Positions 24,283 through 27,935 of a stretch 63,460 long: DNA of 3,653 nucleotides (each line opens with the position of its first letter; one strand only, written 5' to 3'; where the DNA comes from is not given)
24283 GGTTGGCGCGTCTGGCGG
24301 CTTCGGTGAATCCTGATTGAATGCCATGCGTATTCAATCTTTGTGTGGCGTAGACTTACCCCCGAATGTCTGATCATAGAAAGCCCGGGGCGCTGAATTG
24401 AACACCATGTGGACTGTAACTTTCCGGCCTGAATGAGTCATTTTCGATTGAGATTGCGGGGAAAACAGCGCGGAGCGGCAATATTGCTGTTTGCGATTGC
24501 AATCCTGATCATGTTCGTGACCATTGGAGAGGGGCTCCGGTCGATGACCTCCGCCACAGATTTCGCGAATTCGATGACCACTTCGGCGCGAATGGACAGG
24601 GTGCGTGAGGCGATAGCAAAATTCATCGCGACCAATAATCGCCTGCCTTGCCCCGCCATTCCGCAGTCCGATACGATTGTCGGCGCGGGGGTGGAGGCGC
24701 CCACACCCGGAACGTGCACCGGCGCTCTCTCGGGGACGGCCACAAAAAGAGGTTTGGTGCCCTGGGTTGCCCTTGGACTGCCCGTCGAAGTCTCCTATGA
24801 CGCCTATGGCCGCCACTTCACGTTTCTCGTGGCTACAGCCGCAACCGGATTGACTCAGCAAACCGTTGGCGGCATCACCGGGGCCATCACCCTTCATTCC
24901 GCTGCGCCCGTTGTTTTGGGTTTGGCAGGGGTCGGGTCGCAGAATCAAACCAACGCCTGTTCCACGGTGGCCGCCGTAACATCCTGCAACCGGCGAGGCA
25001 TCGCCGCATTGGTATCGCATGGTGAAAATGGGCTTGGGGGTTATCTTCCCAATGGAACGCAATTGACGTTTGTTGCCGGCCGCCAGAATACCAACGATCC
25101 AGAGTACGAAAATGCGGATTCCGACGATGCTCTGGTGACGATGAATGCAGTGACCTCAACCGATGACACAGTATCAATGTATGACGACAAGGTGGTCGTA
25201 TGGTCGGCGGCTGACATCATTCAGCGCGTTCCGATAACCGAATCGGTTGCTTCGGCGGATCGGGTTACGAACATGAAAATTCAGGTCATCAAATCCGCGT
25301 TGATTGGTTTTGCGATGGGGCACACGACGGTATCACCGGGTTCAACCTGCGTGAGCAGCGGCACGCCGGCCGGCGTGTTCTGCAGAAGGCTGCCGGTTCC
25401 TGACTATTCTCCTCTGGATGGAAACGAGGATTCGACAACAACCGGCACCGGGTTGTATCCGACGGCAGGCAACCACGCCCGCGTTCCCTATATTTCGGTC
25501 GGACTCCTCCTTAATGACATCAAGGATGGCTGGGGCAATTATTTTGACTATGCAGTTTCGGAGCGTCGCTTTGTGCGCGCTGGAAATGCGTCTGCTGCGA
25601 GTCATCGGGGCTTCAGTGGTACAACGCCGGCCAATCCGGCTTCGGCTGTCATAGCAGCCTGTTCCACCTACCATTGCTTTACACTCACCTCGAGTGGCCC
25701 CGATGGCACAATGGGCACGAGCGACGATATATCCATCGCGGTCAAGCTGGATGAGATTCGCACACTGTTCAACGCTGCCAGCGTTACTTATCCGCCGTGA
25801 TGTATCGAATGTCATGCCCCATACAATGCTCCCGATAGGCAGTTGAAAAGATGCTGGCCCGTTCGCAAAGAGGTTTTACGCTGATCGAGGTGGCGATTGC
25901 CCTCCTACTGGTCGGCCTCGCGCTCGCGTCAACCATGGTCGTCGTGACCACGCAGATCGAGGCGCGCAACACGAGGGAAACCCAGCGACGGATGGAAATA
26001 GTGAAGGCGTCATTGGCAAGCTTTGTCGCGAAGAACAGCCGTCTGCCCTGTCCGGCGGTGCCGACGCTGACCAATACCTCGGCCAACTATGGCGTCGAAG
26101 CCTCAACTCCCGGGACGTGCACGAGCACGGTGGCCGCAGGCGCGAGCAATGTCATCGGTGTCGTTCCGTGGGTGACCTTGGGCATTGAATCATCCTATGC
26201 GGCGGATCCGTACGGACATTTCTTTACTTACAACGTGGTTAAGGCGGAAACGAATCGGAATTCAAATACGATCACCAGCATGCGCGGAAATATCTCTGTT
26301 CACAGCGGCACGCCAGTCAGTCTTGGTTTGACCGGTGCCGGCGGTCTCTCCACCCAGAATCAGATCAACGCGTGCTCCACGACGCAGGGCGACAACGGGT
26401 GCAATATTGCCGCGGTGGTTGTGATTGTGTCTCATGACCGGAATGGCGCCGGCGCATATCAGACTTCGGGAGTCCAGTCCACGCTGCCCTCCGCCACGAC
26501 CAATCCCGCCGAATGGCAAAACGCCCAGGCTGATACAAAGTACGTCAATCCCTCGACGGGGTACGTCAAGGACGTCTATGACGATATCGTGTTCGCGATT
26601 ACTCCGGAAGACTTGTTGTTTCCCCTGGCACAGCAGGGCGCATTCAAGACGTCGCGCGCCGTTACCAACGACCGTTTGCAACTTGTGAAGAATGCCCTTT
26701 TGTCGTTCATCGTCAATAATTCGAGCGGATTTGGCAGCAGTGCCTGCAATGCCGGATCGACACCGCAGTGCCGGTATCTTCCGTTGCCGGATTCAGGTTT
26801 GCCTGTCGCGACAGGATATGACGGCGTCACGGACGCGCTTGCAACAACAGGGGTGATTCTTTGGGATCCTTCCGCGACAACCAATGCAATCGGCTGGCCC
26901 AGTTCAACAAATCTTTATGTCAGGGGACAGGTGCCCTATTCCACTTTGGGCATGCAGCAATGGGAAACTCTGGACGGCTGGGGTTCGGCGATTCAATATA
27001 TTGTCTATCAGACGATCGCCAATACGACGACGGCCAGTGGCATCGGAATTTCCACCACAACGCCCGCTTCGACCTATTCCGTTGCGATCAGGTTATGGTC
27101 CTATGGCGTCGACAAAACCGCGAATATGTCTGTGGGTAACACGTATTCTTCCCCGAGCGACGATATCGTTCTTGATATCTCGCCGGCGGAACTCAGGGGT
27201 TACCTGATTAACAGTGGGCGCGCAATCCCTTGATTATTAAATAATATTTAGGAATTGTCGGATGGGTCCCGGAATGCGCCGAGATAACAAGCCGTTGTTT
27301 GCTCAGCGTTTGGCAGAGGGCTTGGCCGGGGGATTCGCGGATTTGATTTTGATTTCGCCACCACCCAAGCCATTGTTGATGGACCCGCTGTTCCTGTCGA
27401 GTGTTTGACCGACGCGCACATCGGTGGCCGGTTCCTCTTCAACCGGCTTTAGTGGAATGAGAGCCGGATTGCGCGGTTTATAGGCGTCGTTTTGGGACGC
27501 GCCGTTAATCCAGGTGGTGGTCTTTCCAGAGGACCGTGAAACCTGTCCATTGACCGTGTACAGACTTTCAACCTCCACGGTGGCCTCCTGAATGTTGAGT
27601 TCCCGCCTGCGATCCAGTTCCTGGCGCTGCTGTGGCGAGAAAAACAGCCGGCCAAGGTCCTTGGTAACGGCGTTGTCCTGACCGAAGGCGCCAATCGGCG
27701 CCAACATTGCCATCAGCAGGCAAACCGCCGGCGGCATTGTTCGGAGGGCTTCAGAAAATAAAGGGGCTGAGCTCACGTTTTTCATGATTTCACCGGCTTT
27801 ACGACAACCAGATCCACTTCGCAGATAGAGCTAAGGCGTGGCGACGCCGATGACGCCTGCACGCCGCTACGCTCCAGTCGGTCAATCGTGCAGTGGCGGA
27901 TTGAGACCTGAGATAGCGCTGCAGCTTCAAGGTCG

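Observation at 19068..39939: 21-kb sigma-54-wired, MSHA-like type IV filament locus with an atypical parts list, between core genes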

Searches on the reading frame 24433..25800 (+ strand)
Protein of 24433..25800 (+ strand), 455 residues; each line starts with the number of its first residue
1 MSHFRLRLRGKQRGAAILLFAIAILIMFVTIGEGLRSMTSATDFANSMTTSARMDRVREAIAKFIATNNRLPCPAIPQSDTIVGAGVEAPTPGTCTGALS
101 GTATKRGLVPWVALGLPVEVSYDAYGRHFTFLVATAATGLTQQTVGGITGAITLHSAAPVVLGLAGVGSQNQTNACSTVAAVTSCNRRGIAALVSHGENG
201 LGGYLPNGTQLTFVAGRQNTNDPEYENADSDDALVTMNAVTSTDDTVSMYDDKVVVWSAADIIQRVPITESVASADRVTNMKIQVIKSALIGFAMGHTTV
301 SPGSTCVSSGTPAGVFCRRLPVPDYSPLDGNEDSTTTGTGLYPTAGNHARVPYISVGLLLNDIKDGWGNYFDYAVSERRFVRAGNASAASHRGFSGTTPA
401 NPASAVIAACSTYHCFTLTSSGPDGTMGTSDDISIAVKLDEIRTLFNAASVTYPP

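Call 4: search_protein_families(library=pfam, proteins=[window:24433-25800:+], max_evalue=0.01)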
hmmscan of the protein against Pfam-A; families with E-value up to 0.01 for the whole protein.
window:24433-25800:+ (455 aa): 0 families

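Call 6: search_protein_families(library=ncbifam, proteins=[window:24433-25800:+], max_evalue=0.01)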
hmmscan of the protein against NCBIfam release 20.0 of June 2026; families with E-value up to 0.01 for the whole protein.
window:24433-25800:+ (455 aa): 0 families

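Call 25: search_protein_families(library=pfam, proteins=[window:24433-25797:+], max_evalue=10)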
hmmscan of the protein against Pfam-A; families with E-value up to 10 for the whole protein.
window:24433-25797:+ (455 aa): 2 families
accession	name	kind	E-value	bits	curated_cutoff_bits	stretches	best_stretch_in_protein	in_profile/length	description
PF04932.20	Wzy_C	-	0.022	15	31.7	1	6-64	34-95/149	O-Antigen ligase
PF08388.16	GIIM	-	0.061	13.7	23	1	359-381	27-49/80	Group II intron, maturase-specific domain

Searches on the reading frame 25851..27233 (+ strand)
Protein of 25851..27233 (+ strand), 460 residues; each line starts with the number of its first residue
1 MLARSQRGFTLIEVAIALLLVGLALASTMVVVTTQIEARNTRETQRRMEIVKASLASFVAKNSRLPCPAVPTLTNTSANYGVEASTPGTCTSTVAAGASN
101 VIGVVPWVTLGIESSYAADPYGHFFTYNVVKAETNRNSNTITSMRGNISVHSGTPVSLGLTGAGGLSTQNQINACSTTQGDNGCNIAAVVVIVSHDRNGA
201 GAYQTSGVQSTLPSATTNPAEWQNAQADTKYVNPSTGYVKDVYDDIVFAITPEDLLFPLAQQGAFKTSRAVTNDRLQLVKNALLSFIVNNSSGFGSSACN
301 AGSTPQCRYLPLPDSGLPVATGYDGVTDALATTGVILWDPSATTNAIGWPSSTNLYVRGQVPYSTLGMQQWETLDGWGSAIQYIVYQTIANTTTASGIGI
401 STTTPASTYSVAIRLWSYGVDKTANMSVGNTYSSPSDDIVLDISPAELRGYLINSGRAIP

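Call 4: search_protein_families(library=pfam, proteins=[window:25851-27233:+], max_evalue=0.01)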
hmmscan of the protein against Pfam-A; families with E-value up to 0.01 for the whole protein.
window:25851-27233:+ (460 aa): 1 family
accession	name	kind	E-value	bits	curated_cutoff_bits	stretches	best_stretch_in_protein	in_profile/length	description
PF07963.17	N_methyl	-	2.3e-06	27.4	21.2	1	4-27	2-25/27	Prokaryotic N-terminal methylation motif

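Call 6: search_protein_families(library=ncbifam, proteins=[window:25851-27233:+], max_evalue=0.01)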
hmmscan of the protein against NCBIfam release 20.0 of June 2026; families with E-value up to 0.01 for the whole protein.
window:25851-27233:+ (460 aa): 5 families
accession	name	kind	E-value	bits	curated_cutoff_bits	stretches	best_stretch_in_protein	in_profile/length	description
TIGR02532.1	IV_pilin_GFxxxE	domain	1.5e-05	24.6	16.3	1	6-27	1-22/24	prepilin-type N-terminal cleavage/methylation domain-containing protein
TIGR01708.2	typeII_sec_gspH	equivalog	4.5e-05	23.5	80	1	6-55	1-47/169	type II secretion system minor pseudopilin GspH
TIGR01710.1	typeII_sec_gspG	equivalog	0.00051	20.1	88.85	1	7-66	1-60/134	type II secretion system major pseudopilin GspG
TIGR01707.1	gspI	equivalog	0.0053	17.2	44.35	0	8-41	1-34/101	type II secretion system minor pseudopilin GspI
TIGR02523.1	type_IV_pilV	equivalog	0.0071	16.8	52.2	1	6-53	1-48/139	type IV pilus modification protein PilV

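Call 15: find_homologous_proteins(query=window:25851-27230:+, max_evalue=0.001)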
Query window:25851-27230:+ (460 aa): 67 proteins with E <= 0.001 among 8000 candidates.
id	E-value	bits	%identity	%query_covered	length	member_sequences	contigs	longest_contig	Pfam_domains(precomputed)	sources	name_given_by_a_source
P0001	1.6e-275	932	92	99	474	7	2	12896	-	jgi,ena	jgi:prepilin-type N-terminal cleavage/methylation domain-containing protein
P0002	6.3e-248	841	85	99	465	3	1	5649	-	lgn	-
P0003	9.6e-248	840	84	99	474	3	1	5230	-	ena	-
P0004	5.8e-63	231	34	99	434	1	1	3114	PF07963.18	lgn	-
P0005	1.7e-62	230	42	62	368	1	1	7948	PF07963.18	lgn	-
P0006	2.3e-62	230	43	63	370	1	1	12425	PF07963.18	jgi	jgi:prepilin-type N-terminal cleavage/methylation domain-containing protein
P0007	3.3e-61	226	42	64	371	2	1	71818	PF07963.18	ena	-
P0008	8.0e-61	224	41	63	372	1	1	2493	-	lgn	-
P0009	4.1e-60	222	43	61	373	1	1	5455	PF07963.18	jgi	jgi:prepilin-type N-terminal cleavage/methylation domain-containing protein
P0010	1.0e-59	221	42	63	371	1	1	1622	PF07963.18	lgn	-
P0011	4.0e-59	219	41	66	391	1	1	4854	PF07963.18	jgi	jgi:prepilin-type N-terminal cleavage/methylation domain-containing protein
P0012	7.6e-59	218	40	63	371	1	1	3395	PF07963.18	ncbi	ncbi:MAG: type II secretion system protein [Gammaproteobacteria bacterium]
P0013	1.6e-57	214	41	69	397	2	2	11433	-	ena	-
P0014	2.1e-57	213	36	98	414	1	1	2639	-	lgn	-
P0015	3.7e-57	212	41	63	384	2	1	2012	PF07963.18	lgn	-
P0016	4.3e-57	212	43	62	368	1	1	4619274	PF07963.18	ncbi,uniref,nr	ncbi:type II secretion system protein [Dechloromonas denitrificans]|uniref:type II secretion system 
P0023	6.2e-54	202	35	97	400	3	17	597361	PF07963.18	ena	-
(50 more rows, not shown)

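Call 16: find_encoding_contigs(protein=P0016, flank=10000, max_places=2)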
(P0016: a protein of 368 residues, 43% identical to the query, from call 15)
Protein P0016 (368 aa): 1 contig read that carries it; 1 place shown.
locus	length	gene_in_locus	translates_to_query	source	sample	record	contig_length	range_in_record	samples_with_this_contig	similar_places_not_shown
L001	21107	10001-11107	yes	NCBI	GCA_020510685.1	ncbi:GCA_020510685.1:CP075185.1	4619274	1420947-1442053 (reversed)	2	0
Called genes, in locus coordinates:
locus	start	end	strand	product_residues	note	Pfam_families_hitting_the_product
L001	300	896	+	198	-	PF18475:PIN7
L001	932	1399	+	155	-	-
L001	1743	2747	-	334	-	PF14280:DUF4365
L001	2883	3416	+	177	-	-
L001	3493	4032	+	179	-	-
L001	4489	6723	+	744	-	-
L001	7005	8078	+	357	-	-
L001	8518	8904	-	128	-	-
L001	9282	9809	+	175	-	-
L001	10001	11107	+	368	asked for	PF07963:N_methyl (faint)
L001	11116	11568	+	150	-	PF08238:Sel1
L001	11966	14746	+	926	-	PF05954:Phage_GPD, PF04717:Phage_base_V, PF13296:T6SS_Vgr, PF10106:DUF2345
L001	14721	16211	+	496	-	-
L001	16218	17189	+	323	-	-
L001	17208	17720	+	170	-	PF00847:AP2 (weak)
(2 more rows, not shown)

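Call 17: find_encoding_contigs(protein=P0023, flank=10000, max_places=2)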
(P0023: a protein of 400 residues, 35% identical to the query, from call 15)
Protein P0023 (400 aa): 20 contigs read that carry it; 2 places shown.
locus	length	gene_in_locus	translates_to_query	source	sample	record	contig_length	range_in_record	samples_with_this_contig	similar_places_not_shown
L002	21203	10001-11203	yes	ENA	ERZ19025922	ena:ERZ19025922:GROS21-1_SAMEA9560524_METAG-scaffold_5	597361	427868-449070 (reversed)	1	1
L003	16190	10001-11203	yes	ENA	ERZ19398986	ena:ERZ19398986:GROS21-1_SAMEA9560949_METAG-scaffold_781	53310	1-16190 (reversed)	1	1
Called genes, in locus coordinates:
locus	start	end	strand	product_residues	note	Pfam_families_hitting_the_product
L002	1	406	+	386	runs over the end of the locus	PF22691:Thiolase_C_1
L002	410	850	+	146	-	PF12172:zf-ChsH2 (weak), PF01796:OB_ChsH2_C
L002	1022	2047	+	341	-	PF02615:Ldh_2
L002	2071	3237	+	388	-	PF02515:CoA_transf_3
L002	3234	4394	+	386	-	PF02515:CoA_transf_3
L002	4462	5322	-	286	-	PF02826:2-Hacid_dh_C (weak), PF03446:NAD_binding_2, PF14833:NAD_binding_11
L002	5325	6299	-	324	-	PF03401:TctC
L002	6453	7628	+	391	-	PF10282:Lactonase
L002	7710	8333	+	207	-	PF02627:CMD (weak)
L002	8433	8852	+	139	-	PF02627:CMD (weak)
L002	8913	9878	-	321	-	PF03401:TctC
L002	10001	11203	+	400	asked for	PF07963:N_methyl (faint)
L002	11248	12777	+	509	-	PF01546:Peptidase_M20, PF07687:M20_dimer (faint)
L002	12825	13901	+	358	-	PF13483:Lactamase_B_3 (weak), PF00753:Lactamase_B (weak), PF12706:Lactamase_B_2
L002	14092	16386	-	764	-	PF01315:Ald_Xan_dh_C, PF02738:MoCoBD_1, PF20256:MoCoBD_2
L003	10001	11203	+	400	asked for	PF07963:N_methyl (faint)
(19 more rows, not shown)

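Call 25: search_protein_families(library=pfam, proteins=[window:25851-27230:+], max_evalue=10)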
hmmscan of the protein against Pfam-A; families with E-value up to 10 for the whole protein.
window:25851-27230:+ (460 aa): 2 families
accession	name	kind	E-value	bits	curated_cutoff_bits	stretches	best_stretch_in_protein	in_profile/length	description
PF07963.17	N_methyl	-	2.3e-06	27.4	21.2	1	4-27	2-25/27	Prokaryotic N-terminal methylation motif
PF14798.11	Ca_hom_mod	-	0.14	11.7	25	1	14-61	59-105/252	Calcium homeostasis modulator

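Call 36: find_encoding_contigs(protein=P0001, flank=10000, max_places=2)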
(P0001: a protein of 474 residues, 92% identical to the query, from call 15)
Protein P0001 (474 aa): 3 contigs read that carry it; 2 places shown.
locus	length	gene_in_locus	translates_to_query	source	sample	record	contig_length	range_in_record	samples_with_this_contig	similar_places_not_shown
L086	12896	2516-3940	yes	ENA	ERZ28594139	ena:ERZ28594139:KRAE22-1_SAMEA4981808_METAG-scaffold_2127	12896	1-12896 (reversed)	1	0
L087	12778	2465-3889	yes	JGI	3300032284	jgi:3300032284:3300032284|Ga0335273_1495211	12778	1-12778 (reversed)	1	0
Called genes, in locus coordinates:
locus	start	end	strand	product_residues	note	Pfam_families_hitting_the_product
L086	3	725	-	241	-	?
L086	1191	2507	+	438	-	-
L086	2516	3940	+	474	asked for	-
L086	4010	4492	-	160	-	-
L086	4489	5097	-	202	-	-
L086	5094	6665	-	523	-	-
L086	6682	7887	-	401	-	PF28597:T2SSF_N, PF00482:T2SSF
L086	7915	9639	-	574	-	PF13191:AAA_16 (faint), PF05157:MshEN, PF00437:T2SSE, PF13604:AAA_30 (weak)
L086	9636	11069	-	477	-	PF07719:TPR_2 (faint), PF13428:TPR_14 (faint), PF13432:TPR_16 (weak), PF14559:TPR_19 (weak), PF13431:TPR_17 (faint)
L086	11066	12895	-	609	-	?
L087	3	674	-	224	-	?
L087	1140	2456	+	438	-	-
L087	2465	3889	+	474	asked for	-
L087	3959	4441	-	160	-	-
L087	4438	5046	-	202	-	-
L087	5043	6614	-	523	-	-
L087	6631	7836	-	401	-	PF28597:T2SSF_N, PF00482:T2SSF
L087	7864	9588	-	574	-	PF13191:AAA_16 (faint), PF05157:MshEN, PF00437:T2SSE, PF13604:AAA_30 (weak)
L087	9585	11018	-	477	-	PF07719:TPR_2 (faint), PF13428:TPR_14 (faint), PF13432:TPR_16 (weak), PF14559:TPR_19 (weak), PF13431:TPR_17 (faint)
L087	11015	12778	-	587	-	?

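Call 60: predict_structure(alignment_id=A3)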
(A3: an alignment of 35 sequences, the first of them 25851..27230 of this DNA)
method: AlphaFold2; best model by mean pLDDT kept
length: 460 residues; sequences in the alignment: 35
mean_pLDDT: 76.1   pTM: 0.72
mean pLDDT of the five models: 76.1, 74.9, 74.3, 71.9, 71.4
residues with pLDDT >= 90: 130; 70-90: 192; 50-70: 63; < 50: 75
segments of 3 or more residues with pLDDT < 50: 160-167, 179-183, 293-298, 300-305, 319-321, 331-354, 390-398, 425-433
pLDDT, mean of each block of 10 residues (from residue 1): 52 79 78 86 94 96 95 90 91 84 95 95 94 90 86 69 48 62 66 92 89 87 85 66 84 88 86 93 87 48 59 66 70 38 36 62 91 87 73 45 57 83 53 63 85 77
secondary structure, 60 per line:
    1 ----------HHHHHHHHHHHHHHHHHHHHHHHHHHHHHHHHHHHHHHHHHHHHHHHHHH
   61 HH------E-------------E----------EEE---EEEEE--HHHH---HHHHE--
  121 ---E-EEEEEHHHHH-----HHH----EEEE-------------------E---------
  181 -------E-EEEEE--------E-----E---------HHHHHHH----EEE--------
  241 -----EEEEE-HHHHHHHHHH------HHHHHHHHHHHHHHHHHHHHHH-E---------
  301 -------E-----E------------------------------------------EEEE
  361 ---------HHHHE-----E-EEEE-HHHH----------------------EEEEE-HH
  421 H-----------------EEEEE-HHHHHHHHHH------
elements in order: H11-62 E94-96 E100-104 H107-110 H114-117 E126-130 H131-135 E148-151 E190-194 H219-225 E230-232 E246-250 H252-261 H268-289 E357-360 H370-373 E382-385 H387-390 E413-417 E439-443 H445-454

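Call 63: fold_search(model_id=the predicted structure, library=pdb)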
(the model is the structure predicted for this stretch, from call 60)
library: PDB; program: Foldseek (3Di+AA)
matches with E <= 10: 6; with E <= 0.001: 0
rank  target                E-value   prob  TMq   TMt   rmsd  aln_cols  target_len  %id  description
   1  2gd9_A                3.6e+00  0.01  0.04  0.09  15.1        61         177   16  Crystal structure of a putative dihydrofolate reductase (bsu40760, yyap) from bacillus subtilis at 2.30 A resolution (released 2006-03-28)
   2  2hi2_A                3.9e+00  0.10  0.14  0.35  10.1       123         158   16  Crystal structure of native Neisseria gonorrhoeae Type IV pilin at 2.3 Angstroms Resolution (released 2006-09-12)
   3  4xt4                  6.3e+00  0.02  0.05  0.08  10.7        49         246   16  Crystal structure of Rv2671 from Mycobacteirum tuberculosis in complex with dihydropteridine ring of dihydropteroic acid (released 2016-02-24)
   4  5vxx_A                9.7e+00  0.06  0.14  0.34   5.8       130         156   14  Cryo-EM reconstruction of Neisseria gonorrhoeae Type IV pilus (released 2017-07-12)
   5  6rvd_A                9.7e+00  0.01  0.06  0.04   9.5        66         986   17  Revised cryo-EM structure of the human 2:1 Ptch1-Shh complex (released 2019-10-02)
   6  8tef_A                9.7e+00  0.01  0.07  0.06  13.2       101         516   11  PorX primitive monoclinic crystal form (released 2024-04-17)

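Call 71: search_protein_families(library=pfam, proteins=[L086:3-725:-], max_evalue=0.01)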
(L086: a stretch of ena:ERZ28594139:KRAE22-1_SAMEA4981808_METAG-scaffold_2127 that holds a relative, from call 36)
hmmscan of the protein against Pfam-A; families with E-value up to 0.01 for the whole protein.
L086:3-725:- (241 aa): 1 family
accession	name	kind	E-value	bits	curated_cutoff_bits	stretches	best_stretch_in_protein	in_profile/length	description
PF07701.20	HNOBA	-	0.00013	22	23.4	1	191-231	177-216/216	Heme NO binding associated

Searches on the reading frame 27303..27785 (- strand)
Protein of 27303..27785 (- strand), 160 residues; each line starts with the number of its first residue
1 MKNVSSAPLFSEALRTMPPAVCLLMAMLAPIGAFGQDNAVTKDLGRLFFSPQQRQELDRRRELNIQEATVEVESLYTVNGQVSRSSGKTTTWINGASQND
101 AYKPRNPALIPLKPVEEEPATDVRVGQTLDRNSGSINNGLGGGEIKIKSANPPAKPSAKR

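Call 4: search_protein_families(library=pfam, proteins=[window:27303-27785:-], max_evalue=0.01)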
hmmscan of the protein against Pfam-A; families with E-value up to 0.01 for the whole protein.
window:27303-27785:- (160 aa): 0 families

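Call 6: search_protein_families(library=ncbifam, proteins=[window:27303-27785:-], max_evalue=0.01)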
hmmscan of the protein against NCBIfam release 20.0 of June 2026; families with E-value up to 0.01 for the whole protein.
window:27303-27785:- (160 aa): 0 families

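Call 25: search_protein_families(library=pfam, proteins=[window:27306-27785:-], max_evalue=10)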
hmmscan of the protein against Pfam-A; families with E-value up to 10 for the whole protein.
window:27306-27785:- (160 aa): 0 families

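Call 80: search_solved_structures(query=A5, max_evalue=10)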
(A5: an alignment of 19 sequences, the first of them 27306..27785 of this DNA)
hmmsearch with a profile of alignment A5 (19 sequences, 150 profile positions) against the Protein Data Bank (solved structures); distinct sequences matched with E-value up to 10: 3.
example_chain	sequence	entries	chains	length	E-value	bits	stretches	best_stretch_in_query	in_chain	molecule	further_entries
8bl3_A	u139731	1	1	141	0.025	17.4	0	98-125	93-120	scIg12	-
8bl6_A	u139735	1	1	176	0.041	16.7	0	98-125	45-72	dIG14-scdim-EF62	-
4jiw_D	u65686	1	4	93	0.21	14.4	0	81-102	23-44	Putative uncharacterized protein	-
